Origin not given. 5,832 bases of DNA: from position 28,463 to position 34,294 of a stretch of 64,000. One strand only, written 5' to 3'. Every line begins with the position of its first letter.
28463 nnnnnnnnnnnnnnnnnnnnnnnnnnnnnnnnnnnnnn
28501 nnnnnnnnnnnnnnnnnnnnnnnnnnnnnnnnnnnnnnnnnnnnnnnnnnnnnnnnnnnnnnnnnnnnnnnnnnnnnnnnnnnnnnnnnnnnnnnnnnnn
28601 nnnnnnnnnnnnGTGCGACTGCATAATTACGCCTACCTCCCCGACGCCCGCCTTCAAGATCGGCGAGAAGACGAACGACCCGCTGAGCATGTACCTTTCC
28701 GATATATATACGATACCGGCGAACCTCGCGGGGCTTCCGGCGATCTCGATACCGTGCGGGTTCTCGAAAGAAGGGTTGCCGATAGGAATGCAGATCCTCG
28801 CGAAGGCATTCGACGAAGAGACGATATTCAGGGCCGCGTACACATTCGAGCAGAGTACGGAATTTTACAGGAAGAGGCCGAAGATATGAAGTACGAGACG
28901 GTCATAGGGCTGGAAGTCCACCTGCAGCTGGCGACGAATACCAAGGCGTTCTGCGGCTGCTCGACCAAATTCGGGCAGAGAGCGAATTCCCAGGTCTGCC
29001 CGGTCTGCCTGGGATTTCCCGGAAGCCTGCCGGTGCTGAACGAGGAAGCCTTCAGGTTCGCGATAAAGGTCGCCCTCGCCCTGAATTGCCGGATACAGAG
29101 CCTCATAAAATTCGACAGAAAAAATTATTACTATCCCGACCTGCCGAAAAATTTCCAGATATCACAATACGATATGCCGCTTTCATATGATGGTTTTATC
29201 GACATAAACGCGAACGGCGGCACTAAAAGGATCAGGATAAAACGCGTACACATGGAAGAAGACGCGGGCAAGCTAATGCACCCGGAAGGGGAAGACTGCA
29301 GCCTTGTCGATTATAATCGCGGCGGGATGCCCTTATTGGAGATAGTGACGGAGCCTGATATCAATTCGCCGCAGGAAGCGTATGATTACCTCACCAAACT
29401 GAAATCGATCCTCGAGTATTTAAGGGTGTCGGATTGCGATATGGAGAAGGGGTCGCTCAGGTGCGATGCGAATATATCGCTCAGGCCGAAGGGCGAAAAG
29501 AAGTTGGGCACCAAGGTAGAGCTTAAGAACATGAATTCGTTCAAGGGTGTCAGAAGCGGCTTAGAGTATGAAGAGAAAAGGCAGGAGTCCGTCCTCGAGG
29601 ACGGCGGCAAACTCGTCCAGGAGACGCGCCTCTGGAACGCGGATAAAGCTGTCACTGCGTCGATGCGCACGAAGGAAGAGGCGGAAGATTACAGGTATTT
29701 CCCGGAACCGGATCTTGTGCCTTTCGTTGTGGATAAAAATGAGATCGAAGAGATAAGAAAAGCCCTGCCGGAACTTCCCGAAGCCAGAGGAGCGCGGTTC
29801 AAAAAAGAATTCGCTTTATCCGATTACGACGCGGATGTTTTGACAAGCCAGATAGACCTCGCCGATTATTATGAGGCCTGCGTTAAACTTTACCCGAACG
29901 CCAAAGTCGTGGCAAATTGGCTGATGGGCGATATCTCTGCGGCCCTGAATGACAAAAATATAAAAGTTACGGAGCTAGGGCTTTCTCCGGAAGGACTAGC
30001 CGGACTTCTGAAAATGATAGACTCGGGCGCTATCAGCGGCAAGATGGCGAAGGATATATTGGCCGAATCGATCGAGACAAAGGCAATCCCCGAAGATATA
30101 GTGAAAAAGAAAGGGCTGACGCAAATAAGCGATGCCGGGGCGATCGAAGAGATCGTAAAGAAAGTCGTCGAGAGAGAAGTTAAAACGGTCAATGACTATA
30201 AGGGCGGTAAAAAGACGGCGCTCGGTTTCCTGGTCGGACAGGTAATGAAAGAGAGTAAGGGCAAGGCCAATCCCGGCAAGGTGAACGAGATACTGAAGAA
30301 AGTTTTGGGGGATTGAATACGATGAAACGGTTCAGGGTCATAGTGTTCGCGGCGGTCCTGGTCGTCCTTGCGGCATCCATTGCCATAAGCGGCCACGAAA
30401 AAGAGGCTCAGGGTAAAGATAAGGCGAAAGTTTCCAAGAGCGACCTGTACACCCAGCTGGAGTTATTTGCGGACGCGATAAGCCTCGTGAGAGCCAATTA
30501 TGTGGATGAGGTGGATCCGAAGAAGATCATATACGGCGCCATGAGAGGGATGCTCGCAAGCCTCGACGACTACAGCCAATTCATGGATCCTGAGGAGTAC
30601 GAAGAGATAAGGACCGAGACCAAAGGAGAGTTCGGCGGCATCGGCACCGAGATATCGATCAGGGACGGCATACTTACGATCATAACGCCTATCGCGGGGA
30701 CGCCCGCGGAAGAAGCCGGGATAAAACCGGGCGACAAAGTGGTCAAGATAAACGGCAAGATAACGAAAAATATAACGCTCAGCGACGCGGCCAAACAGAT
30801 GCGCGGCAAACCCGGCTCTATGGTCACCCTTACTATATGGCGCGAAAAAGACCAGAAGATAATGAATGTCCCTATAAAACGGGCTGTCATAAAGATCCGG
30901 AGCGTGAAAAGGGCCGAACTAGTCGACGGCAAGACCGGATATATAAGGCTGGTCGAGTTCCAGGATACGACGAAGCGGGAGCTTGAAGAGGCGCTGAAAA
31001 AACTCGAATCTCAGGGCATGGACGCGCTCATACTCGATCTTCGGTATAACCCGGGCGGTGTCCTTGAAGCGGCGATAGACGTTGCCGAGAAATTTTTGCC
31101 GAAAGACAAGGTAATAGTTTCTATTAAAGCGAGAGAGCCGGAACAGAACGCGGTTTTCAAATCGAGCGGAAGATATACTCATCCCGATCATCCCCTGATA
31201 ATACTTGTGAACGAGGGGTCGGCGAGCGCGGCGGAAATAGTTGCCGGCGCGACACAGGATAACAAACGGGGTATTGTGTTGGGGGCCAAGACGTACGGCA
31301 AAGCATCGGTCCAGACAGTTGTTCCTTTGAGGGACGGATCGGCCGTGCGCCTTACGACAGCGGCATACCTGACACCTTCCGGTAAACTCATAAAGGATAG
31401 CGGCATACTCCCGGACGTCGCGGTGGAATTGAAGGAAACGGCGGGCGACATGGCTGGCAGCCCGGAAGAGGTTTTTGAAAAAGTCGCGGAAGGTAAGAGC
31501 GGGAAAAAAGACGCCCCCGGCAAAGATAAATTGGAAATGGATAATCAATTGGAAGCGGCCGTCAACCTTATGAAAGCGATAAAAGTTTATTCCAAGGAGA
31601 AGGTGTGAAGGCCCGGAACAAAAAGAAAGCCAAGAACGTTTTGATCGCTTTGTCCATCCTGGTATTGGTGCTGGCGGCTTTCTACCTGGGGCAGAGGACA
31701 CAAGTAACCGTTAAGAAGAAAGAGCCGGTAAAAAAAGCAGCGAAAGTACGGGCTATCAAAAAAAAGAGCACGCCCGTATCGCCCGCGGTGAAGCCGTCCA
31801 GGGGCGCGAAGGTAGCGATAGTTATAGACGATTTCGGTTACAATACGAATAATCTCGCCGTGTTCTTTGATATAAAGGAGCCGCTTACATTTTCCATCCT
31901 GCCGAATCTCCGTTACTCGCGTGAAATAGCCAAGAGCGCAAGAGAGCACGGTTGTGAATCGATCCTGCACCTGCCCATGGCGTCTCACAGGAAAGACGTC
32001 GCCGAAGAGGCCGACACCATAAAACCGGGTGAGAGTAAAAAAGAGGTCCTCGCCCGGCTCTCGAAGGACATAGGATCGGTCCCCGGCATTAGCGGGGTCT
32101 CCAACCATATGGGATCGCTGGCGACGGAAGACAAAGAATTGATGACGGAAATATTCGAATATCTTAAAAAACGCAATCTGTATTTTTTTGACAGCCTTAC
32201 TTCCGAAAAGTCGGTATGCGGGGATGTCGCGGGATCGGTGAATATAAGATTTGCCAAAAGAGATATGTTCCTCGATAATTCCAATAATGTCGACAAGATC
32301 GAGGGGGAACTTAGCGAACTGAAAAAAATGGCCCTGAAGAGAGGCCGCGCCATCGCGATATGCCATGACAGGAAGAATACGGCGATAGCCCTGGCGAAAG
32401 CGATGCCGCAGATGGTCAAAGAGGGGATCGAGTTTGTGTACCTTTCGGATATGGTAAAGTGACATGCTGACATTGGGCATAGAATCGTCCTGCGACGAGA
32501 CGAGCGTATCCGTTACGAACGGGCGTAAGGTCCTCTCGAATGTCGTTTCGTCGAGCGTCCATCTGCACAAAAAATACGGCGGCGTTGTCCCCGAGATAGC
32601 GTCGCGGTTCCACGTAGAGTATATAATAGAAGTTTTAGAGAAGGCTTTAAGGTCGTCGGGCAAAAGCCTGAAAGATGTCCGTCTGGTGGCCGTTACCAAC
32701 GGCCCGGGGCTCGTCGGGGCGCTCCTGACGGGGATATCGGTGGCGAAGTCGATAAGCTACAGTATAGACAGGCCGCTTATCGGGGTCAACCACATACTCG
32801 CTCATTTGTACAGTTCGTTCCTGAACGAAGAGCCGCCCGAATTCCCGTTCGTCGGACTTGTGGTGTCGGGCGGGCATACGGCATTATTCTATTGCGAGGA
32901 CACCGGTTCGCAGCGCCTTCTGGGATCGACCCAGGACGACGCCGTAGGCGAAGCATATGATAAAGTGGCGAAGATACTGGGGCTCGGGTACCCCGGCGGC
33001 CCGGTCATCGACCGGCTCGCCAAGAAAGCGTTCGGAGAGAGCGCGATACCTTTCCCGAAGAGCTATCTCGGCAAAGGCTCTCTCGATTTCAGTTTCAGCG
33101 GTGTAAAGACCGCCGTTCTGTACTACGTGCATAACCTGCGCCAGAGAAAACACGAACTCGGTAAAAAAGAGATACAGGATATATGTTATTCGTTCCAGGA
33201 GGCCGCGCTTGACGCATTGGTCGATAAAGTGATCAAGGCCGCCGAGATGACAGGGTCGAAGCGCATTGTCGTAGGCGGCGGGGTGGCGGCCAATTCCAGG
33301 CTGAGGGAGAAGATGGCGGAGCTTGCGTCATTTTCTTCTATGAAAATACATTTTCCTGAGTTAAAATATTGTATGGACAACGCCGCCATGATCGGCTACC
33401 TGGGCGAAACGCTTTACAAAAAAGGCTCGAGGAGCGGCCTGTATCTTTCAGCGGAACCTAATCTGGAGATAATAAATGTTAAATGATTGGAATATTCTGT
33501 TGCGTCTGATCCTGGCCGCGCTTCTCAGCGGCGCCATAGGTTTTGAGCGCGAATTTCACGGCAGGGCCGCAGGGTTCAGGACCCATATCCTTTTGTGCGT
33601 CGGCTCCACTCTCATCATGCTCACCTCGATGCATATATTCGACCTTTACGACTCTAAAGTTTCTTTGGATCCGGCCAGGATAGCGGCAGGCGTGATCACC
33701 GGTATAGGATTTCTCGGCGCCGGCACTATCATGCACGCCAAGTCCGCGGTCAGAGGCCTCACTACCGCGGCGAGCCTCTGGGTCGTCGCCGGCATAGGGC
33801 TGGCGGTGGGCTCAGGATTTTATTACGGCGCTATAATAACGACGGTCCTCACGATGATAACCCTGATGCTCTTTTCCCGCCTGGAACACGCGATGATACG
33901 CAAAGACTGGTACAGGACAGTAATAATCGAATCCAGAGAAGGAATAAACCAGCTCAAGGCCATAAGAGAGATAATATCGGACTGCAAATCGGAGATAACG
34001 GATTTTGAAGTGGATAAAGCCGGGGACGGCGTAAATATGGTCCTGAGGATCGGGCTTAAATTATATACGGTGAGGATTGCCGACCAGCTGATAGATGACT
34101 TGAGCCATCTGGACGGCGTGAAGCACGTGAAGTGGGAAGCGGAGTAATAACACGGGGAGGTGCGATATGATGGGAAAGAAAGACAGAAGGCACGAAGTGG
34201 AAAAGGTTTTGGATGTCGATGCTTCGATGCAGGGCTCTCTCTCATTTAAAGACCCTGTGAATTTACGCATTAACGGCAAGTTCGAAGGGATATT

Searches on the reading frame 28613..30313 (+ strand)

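Call 80: search_protein_families(library=pfam, proteins=[window:28613-30313:+], max_evalue=0.000001)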
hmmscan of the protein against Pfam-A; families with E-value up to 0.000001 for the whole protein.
window:28613-30313:+ (567 aa): 2 families
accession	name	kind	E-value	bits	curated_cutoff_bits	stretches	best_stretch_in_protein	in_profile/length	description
PF02934.20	GatB_N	-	5.7e-122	406.7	23.4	1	96-378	1-276/277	GatB/GatE catalytic domain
PF02637.23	GatB_Yqey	-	4.6e-51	173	27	1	418-565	1-148/148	GatB domain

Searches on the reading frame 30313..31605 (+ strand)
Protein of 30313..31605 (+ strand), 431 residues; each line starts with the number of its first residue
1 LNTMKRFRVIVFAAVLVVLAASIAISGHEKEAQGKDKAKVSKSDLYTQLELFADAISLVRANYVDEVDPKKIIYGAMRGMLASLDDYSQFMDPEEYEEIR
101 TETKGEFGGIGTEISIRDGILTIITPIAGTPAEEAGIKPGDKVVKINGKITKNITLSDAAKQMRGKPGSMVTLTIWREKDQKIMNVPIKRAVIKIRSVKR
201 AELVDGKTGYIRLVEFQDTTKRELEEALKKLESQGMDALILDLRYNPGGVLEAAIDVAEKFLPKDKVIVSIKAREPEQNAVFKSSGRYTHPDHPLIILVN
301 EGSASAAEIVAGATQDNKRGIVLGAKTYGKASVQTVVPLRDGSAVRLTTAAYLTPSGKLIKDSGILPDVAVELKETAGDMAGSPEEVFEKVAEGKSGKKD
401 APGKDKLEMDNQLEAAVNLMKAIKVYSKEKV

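Call 80: search_protein_families(library=pfam, proteins=[window:30313-31605:+], max_evalue=0.000001)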
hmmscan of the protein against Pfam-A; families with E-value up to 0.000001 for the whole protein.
window:30313-31605:+ (431 aa): 5 families
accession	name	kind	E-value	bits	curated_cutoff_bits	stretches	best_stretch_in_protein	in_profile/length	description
PF03572.23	Peptidase_S41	-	2.1e-54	184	24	1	207-371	1-165/165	Peptidase family S41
PF17820.7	PDZ_6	-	1.2e-11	44.6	27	1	125-177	4-54/54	PDZ domain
PF22694.1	CtpB_N-like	-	1.5e-11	45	27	1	29-94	19-84/85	Activating protease CtpB N-terminal domain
PF00595.29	PDZ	-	8.7e-11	42.5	23.2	1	108-175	10-80/81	PDZ domain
PF13180.12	PDZ_2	-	3.6e-10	40.4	27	1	108-187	1-79/80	PDZ domain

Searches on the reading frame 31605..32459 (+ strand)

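Call 80: search_protein_families(library=pfam, proteins=[window:31605-32459:+], max_evalue=0.000001)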
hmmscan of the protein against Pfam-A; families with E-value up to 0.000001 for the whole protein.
window:31605-32459:+ (285 aa): 1 family
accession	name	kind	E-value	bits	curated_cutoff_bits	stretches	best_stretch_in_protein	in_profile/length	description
PF04748.18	Polysacc_deac_2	-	2.5e-68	229.8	27.5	1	72-283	1-211/212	Divergent polysaccharide deacetylase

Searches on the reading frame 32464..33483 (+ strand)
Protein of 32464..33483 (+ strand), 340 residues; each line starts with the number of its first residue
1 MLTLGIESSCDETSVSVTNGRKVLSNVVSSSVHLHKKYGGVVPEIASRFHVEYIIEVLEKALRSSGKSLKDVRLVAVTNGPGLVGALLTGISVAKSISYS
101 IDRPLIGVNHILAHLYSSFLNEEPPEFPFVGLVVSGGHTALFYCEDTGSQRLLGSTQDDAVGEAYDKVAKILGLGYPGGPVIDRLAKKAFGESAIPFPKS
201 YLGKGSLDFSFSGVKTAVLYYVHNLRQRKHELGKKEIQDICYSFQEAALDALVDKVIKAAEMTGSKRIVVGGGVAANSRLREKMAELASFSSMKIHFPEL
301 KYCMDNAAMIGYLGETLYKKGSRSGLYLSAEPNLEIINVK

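Call 81: search_protein_families(library=pfam, proteins=[window:32464-33483:+], max_evalue=0.000001)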
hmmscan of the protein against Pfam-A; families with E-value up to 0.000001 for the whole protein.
window:32464-33483:+ (340 aa): 2 families
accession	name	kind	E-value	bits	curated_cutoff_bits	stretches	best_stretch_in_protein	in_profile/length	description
PF00814.31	TsaD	-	5.1e-92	308.7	24.8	1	22-312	1-264/264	tRNA N6-adenosine threonylcarbamoyltransferase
PF22521.2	HypF_C_2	-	9.6e-07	29.3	27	0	230-299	158-228/241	Carbamoyltransferase, Kae1-like Domain, second subdomain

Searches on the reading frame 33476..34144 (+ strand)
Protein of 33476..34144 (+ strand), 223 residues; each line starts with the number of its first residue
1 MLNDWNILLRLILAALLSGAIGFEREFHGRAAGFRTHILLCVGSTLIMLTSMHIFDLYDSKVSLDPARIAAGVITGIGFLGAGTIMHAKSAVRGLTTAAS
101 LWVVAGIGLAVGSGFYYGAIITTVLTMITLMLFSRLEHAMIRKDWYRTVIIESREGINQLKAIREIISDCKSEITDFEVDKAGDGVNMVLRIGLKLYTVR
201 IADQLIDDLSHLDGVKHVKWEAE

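Call 81: search_protein_families(library=pfam, proteins=[window:33476-34144:+], max_evalue=0.000001)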
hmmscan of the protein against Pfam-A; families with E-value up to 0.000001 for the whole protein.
window:33476-34144:+ (223 aa): 1 family
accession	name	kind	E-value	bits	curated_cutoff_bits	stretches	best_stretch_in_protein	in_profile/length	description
PF02308.21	MgtC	-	1.2e-40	139.1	31.4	1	11-138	1-120/121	MgtC family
